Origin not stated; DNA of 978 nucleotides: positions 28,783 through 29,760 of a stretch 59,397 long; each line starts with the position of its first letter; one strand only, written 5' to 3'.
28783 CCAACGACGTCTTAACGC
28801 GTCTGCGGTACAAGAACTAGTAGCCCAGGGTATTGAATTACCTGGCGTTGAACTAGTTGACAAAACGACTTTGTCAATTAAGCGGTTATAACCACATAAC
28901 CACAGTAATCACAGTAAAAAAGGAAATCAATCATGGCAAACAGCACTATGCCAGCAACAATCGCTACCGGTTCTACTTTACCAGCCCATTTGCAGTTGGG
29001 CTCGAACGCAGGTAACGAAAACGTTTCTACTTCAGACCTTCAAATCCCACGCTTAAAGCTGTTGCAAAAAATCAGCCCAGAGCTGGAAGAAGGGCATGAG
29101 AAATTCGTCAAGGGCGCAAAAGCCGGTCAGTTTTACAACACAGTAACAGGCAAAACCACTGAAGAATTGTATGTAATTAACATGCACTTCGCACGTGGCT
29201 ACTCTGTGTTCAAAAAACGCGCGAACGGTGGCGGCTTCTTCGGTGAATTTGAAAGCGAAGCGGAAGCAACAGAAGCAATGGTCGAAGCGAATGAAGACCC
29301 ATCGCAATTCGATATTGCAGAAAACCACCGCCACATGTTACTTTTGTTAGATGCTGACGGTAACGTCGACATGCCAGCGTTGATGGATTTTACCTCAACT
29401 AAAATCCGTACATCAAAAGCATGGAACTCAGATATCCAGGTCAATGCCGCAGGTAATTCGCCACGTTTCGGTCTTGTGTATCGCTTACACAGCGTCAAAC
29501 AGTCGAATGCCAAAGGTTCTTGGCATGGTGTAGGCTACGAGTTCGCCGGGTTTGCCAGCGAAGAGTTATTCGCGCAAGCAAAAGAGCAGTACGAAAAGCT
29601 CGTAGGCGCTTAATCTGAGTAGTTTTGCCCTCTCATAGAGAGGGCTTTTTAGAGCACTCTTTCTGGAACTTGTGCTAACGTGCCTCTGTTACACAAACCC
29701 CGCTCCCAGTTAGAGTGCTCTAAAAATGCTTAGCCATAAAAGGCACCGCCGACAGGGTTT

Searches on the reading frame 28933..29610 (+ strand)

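Call 83: search_protein_families(library=phrogs, proteins=[window:28933-29610:+], max_evalue=0.00001)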
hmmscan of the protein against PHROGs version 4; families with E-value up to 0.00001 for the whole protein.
window:28933-29610:+ (226 aa): 1 family
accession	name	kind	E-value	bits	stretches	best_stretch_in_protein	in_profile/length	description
phrog_2402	-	unknown function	5.3e-52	178.1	1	15-224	28-261/292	-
